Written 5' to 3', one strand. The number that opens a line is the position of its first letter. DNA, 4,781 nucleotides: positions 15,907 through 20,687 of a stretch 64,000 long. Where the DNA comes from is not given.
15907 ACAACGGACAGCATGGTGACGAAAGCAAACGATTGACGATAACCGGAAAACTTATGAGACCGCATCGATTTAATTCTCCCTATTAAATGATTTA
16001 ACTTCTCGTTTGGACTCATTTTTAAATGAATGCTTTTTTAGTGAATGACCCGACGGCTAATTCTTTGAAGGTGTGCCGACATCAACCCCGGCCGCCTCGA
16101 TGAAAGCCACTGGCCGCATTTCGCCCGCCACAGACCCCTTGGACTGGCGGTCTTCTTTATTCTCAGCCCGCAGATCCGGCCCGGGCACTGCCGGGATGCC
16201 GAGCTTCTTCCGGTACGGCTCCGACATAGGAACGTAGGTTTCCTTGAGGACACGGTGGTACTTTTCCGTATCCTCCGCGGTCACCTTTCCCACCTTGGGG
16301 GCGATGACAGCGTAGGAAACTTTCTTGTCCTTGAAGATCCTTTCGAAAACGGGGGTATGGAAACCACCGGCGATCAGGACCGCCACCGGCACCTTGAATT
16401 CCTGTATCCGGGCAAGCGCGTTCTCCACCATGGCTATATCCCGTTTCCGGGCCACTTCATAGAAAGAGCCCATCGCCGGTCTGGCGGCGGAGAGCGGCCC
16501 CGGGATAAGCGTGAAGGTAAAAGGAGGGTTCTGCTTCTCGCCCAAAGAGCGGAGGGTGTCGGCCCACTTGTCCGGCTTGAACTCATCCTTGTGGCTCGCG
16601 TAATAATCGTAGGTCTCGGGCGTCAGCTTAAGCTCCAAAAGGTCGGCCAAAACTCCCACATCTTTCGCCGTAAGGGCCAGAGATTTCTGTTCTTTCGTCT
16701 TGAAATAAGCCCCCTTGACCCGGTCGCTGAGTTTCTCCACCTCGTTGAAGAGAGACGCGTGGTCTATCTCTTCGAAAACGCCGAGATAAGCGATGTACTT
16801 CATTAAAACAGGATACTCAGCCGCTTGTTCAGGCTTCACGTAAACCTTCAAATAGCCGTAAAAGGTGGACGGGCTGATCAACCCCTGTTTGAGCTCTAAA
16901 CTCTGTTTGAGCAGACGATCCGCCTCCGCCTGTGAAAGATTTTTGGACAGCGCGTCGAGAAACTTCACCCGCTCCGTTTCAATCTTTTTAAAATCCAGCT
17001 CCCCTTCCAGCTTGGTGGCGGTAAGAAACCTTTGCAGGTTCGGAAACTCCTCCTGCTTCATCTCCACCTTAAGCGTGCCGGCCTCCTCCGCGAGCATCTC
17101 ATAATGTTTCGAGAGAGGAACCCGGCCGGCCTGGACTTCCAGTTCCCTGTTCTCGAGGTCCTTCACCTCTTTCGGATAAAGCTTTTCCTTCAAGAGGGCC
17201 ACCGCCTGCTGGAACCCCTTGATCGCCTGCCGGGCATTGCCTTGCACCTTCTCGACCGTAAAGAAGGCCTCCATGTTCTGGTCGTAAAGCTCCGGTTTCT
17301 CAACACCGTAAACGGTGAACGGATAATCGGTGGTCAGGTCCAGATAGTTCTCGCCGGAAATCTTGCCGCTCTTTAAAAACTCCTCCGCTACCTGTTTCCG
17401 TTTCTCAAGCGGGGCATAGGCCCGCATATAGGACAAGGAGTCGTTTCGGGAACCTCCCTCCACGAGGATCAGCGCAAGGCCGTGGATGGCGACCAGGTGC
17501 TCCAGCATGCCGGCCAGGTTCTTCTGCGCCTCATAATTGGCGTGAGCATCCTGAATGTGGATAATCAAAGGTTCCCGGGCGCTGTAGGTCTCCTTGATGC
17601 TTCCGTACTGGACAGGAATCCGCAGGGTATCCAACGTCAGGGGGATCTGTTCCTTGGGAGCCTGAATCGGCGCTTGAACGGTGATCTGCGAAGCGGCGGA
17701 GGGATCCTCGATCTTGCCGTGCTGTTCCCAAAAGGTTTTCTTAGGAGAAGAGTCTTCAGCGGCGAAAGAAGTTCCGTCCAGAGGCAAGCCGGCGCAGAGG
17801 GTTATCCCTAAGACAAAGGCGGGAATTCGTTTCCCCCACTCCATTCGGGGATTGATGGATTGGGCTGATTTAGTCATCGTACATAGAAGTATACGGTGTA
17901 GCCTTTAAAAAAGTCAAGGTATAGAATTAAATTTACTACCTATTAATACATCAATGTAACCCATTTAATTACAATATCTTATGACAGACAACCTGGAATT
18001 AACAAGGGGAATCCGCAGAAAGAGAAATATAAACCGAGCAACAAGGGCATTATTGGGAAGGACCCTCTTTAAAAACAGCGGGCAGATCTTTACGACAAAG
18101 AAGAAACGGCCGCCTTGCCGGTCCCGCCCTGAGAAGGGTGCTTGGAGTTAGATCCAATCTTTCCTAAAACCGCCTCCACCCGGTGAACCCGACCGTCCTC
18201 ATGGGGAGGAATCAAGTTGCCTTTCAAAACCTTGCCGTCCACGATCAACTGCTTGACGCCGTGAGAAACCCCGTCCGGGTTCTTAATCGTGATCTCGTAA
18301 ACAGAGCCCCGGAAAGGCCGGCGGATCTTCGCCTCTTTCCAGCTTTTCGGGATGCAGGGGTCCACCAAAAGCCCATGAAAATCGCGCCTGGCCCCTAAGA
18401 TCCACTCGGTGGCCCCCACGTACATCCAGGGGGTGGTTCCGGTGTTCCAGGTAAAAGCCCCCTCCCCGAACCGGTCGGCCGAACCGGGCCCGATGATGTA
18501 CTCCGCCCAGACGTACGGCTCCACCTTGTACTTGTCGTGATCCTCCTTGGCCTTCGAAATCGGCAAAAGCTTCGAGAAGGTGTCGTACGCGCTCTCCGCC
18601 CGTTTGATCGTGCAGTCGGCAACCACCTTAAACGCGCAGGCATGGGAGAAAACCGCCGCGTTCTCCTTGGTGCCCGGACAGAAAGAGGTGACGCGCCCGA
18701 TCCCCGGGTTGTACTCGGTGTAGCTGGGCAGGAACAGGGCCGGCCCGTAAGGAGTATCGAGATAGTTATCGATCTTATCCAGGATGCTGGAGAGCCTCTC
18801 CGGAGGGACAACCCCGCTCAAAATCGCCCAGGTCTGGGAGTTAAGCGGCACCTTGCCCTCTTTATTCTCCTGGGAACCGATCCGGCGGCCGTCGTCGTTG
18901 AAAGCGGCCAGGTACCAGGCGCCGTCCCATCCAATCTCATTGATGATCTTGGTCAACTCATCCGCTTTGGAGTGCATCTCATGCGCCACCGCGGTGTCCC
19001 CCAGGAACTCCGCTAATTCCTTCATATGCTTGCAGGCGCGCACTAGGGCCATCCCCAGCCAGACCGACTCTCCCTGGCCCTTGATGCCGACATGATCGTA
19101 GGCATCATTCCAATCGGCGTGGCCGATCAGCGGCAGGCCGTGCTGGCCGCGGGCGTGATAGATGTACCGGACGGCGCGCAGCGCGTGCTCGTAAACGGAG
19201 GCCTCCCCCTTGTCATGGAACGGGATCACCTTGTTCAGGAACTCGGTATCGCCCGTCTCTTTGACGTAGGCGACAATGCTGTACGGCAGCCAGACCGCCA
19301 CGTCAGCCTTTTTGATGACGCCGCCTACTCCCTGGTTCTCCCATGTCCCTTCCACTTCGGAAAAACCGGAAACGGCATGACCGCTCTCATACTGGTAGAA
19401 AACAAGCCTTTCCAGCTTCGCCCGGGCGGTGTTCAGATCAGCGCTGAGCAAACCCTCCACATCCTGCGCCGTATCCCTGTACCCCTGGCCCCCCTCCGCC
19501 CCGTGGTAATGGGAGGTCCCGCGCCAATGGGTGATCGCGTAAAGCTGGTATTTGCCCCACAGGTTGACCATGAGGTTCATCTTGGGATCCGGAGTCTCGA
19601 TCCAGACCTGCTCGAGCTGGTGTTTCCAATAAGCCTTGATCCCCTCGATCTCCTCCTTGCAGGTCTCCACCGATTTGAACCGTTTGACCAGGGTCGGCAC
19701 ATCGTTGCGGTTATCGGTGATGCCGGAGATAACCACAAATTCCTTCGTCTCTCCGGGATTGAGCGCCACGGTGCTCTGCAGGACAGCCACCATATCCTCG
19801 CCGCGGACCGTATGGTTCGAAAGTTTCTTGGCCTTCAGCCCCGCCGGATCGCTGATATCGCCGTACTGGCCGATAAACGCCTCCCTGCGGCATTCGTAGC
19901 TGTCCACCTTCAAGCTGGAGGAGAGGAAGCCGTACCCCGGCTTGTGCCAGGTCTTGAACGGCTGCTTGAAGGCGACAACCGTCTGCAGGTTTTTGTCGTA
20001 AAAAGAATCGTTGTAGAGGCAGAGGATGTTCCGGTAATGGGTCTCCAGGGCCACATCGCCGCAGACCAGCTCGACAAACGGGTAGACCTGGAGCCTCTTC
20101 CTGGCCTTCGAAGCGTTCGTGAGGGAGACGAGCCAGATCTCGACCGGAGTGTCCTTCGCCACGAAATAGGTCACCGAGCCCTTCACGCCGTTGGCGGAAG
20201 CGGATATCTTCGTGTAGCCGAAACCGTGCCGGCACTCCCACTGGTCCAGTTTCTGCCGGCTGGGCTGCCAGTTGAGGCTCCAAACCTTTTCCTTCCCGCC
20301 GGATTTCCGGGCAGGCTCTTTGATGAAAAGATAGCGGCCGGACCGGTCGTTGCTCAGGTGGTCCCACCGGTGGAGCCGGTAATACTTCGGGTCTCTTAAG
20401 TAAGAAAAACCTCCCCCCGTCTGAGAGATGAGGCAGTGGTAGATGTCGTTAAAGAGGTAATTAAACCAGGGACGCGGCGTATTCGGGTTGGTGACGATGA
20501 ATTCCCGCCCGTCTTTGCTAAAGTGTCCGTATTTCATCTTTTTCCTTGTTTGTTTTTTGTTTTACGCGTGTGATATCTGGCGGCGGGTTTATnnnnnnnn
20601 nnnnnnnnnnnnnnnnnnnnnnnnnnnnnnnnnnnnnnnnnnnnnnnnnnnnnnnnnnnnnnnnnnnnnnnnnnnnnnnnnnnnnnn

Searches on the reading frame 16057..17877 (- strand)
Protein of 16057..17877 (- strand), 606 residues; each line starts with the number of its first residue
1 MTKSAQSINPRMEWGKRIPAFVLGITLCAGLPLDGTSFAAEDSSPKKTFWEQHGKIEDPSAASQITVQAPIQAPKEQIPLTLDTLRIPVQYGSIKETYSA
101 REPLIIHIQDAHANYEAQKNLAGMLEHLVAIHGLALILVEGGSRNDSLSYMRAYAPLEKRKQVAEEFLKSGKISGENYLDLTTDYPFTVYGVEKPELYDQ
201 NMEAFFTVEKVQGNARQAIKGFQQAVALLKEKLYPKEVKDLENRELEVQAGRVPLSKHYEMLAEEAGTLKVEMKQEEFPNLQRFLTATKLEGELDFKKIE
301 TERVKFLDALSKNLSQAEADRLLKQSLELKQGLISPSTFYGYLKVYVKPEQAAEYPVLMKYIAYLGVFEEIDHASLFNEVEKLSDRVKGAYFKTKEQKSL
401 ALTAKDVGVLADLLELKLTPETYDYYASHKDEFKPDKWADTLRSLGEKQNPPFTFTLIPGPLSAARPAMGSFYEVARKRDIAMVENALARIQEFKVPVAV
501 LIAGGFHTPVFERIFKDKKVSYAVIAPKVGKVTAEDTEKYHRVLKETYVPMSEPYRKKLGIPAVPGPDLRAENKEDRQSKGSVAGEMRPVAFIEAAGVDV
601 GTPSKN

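Call 18: search_protein_families(library=pfam, proteins=[window:16057-17877:-], max_evalue=0.001)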
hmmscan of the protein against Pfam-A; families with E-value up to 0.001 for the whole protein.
window:16057-17877:- (606 aa): 0 families

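Call 26: search_protein_families(library=ncbifam, proteins=[window:16057-17877:-], max_evalue=0.00001)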
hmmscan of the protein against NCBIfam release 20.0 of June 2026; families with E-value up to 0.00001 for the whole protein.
window:16057-17877:- (606 aa): 0 families

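Call 60: search_solved_structures(query=window:16057-17877:-, max_evalue=1)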
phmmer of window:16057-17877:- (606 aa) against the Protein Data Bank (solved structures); distinct sequences matched with E-value up to 1: 2.
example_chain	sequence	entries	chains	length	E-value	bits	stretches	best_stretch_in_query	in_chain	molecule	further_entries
3l2b_A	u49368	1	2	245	0.47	12.2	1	430-528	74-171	Probable manganase-dependent inorganic pyrophosphatase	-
3l31_A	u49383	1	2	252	0.51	12.1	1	430-528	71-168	Probable manganase-dependent inorganic pyrophosphatase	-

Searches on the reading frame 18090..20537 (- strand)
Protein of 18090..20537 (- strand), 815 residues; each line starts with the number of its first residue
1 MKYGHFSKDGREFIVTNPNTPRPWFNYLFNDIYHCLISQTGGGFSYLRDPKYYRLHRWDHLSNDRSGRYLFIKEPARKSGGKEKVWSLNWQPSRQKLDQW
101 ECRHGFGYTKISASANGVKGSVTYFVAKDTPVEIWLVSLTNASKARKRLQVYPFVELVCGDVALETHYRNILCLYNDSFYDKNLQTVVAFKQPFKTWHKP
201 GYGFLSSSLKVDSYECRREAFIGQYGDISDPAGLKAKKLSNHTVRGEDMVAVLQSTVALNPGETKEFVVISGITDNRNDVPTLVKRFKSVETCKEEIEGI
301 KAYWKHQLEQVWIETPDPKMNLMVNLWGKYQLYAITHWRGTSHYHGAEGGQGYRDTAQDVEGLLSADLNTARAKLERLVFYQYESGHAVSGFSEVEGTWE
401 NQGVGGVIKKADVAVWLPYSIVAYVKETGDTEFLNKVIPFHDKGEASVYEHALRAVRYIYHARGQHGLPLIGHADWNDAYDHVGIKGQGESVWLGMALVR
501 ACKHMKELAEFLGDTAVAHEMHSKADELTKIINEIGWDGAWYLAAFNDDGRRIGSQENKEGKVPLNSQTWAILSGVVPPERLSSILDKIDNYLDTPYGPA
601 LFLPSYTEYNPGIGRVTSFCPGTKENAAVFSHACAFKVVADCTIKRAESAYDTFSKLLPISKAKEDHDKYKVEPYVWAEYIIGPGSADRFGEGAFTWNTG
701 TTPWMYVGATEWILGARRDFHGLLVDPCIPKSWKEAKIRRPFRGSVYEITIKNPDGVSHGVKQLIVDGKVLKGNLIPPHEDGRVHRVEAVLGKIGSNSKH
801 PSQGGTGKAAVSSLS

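Call 18: search_protein_families(library=pfam, proteins=[window:18090-20537:-], max_evalue=0.001)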
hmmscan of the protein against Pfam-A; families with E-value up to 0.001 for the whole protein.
window:18090-20537:- (815 aa): 2 families
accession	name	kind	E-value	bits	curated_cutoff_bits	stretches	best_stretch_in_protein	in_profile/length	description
PF17167.11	Glyco_hydro_94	-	1.2e-103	347.5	27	1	303-715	1-420/420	Glycosyl hydrolase 94 superfamily, catalytic domain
PF06165.18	GH94_b-supersand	-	3.4e-64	217.2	23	1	21-272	1-251/251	Glycosyl hydrolase 94, supersandwich domain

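Call 26: search_protein_families(library=ncbifam, proteins=[window:18090-20537:-], max_evalue=0.00001)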
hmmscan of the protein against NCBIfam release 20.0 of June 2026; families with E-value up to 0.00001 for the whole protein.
window:18090-20537:- (815 aa): 0 families

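Call 27: search_solved_structures(query=window:18090-20537:-, max_evalue=1e-20)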
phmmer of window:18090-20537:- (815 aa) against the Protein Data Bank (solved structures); distinct sequences matched with E-value up to 1e-20: 16.
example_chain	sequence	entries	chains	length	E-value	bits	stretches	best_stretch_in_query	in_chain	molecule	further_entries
3qde_A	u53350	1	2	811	2.1e-149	502.4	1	1-792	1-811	Cellobiose phosphorylase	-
8ho7_A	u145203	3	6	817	1.1e-148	500.1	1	1-791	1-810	Cellobiose phosphorylase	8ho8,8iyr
8ho9_A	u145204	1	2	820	6.5e-147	494.2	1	2-793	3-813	Cellobiose phosphorylase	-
8hob_A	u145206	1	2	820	6.9e-147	494.1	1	2-793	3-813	Cellobiose phosphorylase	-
1v7v_A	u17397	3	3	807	1.6e-122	413.5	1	1-792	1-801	chitobiose phosphorylase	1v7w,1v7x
8bou_A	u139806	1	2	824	1.3e-121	410.5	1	1-778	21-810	N,N'-diacetylchitobiose phosphorylase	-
3afj_A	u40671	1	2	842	1.3e-119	403.9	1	1-789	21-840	Cellobiose Phosphorylase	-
2cqs_A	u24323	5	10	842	1.4e-119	403.8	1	1-789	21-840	Cellobiose Phosphorylase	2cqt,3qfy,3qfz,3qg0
3act_A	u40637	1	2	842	1.1e-118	400.7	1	1-789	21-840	Cellobiose Phosphorylase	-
3acs_A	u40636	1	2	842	1.9e-118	400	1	1-789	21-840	Cellobiose Phosphorylase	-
3s4c_A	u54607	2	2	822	2.6e-117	396.3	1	1-790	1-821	Lactose Phosphorylase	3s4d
3rrs_A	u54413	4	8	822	2.2e-116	393.2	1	1-790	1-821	Cellobiose phosphorylase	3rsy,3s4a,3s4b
8rf9_A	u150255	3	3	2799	2.2e-97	330.3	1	3-757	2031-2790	Cyclic beta 1-2 glucan synthetase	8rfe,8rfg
8rf0_A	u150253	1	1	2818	2.3e-97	330.3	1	3-757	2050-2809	Cyclic beta-(1,2)-glucan synthase NdvB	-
4zle_A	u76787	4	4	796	1.7e-73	251.3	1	66-789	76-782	Putative b-glycan phosphorylase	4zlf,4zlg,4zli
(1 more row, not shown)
